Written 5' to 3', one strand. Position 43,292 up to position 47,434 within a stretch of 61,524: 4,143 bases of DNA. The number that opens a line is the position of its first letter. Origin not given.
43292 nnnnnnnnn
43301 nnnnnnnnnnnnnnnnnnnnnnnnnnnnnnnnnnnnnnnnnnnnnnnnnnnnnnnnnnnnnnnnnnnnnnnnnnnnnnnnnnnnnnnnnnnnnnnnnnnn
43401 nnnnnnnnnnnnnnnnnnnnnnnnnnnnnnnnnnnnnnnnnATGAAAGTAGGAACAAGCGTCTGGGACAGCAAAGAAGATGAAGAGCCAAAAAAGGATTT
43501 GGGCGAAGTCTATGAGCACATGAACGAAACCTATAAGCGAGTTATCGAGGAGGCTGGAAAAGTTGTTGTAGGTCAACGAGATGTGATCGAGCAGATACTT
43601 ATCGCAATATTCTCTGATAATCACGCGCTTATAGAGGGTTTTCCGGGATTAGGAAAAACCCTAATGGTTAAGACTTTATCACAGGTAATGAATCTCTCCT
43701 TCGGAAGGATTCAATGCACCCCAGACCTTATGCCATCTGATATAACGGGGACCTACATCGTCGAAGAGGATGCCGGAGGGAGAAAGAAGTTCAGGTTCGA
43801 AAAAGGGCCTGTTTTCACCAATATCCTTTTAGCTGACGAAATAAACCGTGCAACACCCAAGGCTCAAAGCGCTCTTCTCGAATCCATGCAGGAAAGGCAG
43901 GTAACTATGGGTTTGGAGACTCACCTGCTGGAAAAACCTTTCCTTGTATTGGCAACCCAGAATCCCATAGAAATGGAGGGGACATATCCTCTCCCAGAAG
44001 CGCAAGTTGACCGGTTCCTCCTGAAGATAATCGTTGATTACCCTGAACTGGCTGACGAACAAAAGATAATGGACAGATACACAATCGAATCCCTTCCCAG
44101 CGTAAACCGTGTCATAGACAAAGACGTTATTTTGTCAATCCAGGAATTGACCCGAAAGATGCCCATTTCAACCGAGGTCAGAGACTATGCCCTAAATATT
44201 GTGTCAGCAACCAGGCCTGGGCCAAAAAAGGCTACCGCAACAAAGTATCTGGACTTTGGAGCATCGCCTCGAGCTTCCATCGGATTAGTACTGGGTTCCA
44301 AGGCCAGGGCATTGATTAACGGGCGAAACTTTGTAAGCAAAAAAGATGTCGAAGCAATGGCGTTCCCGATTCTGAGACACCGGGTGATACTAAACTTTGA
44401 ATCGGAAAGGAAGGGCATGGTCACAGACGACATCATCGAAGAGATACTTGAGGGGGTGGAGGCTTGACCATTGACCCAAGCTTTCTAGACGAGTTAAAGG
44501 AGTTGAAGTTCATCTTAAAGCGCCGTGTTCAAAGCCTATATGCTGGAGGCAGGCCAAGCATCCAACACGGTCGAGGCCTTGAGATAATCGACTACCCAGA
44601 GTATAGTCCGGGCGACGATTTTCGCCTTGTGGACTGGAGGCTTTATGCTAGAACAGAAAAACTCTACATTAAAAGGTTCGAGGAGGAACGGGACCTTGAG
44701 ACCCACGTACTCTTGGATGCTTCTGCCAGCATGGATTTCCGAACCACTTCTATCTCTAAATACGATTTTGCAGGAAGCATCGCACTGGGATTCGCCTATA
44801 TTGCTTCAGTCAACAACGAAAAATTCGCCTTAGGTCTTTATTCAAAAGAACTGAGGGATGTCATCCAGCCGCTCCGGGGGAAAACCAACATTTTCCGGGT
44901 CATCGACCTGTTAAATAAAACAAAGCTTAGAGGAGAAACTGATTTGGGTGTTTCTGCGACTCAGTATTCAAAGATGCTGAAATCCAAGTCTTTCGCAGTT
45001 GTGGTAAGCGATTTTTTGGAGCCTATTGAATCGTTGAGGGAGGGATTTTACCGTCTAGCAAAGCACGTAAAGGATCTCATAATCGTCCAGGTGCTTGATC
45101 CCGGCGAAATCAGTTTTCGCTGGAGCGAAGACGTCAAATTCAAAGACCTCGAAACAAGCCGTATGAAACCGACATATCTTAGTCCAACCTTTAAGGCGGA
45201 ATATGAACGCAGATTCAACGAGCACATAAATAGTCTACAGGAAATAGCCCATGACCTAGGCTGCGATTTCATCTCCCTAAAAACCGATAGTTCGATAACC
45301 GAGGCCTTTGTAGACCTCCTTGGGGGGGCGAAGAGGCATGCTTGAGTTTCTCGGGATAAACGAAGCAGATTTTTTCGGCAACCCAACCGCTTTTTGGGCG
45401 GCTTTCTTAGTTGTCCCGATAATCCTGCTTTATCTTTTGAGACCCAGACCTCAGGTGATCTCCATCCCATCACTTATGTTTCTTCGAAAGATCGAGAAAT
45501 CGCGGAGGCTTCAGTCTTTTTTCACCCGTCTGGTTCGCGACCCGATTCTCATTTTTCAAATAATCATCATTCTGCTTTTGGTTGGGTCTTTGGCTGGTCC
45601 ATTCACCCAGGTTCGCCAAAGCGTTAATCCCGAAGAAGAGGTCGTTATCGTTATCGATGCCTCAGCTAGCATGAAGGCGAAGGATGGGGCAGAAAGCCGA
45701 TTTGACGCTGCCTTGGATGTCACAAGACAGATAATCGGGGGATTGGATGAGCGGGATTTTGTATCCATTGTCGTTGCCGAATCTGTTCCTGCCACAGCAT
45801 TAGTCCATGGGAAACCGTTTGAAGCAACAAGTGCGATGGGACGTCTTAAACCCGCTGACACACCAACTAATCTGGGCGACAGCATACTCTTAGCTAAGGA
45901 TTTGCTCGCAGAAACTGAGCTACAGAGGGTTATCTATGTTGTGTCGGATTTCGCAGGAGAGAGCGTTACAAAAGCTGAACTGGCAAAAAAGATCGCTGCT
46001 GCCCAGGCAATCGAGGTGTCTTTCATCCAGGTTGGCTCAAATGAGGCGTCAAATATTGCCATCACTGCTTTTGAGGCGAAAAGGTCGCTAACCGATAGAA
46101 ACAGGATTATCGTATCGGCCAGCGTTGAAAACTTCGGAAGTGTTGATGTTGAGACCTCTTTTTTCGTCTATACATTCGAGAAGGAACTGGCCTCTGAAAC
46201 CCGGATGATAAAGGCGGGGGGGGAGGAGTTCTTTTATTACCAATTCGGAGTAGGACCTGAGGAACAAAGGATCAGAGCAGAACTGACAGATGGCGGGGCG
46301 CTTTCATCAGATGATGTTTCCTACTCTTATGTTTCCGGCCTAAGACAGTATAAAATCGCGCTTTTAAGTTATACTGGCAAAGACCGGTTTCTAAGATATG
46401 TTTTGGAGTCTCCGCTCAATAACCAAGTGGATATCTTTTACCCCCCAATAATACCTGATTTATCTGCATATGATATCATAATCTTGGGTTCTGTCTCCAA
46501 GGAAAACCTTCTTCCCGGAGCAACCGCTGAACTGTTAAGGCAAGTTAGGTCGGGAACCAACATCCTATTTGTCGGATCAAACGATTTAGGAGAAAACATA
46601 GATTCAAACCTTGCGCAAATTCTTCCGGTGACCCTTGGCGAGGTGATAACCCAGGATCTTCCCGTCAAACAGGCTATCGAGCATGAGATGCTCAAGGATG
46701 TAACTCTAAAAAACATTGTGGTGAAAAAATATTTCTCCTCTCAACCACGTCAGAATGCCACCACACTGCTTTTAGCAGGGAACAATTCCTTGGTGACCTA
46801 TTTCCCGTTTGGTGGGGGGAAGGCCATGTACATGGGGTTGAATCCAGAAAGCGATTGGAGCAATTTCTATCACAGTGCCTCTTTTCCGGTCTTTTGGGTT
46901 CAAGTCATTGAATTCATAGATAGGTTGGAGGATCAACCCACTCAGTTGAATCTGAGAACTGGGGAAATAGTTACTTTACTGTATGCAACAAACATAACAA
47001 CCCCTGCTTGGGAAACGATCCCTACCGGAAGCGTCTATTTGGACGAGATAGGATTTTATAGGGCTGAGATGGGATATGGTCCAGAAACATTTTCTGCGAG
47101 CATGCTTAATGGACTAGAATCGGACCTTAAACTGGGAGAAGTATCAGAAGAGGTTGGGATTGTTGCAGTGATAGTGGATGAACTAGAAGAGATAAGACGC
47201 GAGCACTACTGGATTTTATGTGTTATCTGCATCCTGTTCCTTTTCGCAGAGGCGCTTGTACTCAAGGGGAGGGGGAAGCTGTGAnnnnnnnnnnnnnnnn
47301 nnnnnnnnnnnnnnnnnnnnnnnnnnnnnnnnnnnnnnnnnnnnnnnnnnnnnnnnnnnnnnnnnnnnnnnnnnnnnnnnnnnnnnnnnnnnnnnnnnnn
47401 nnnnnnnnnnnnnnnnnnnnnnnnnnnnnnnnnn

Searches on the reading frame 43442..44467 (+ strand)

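Call 8: search_protein_families(library=pfam, proteins=[window:43442-44467:+], max_evalue=0.001)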
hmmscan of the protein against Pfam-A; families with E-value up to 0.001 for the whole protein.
window:43442-44467:+ (341 aa): 7 families
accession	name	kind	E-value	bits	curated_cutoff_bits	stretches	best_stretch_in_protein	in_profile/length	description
PF07726.17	AAA_3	-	9.5e-62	207.1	27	1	61-194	1-131/131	ATPase family associated with various cellular activities (AAA)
PF17863.7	AAA_lid_2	-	7.6e-18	64.5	22.7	1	266-335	5-74/74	AAA lid domain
PF07728.20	AAA_5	-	1.9e-13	51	22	1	62-192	2-139/139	AAA domain (dynein-related subfamily)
PF20030.5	bpMoxR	-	3.2e-10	39.9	27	1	32-202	4-170/205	MoxR domain in the MoxR-vWA-beta-propeller ternary systems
PF00004.35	AAA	-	2.1e-07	31.9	21.2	1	63-175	2-111/131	ATPase family associated with various cellular activities (AAA)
PF00158.32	Sigma54_activat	-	0.0001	22.4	20.2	1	46-175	9-144/168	Sigma-54 interaction domain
PF05496.18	RuvB_N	-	0.00055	20.2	27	0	44-94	11-67/159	Holliday junction DNA helicase RuvB P-loop domain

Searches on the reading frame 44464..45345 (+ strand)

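Call 24: search_protein_families(library=pfam, proteins=[window:44464-45345:+], max_evalue=0.001)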
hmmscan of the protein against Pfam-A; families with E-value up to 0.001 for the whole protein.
window:44464-45345:+ (293 aa): 2 families
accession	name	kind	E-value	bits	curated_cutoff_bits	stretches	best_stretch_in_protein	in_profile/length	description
PF01882.25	DUF58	-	7.4e-41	140.1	23.4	1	45-254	3-213/216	Protein of unknown function DUF58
PF13519.12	VWA_2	-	0.00021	22.3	27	1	82-184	3-106/107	von Willebrand factor type A domain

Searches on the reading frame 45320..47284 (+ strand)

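Call 8: search_protein_families(library=pfam, proteins=[window:45320-47284:+], max_evalue=0.001)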
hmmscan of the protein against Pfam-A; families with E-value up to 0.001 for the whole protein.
window:45320-47284:+ (654 aa): 5 families
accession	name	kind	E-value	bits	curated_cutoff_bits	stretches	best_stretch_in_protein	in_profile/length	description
PF24157.1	DUF7408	-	4.5e-24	85.8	27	1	353-528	8-173/174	Domain of unknown function (DUF7408)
PF13519.12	VWA_2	-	1.2e-12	48.8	27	1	108-211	1-106/107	von Willebrand factor type A domain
PF07584.16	BatA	-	1.8e-12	48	25.9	1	19-94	4-77/77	Aerotolerance regulator N-terminal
PF24155.1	DUF7406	-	8.8e-05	22.8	28.4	1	542-583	6-46/52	Domain of unknown function (DUF7406)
PF00092.34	VWA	-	0.00054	20.7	23.8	1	108-245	2-144/174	von Willebrand factor type A domain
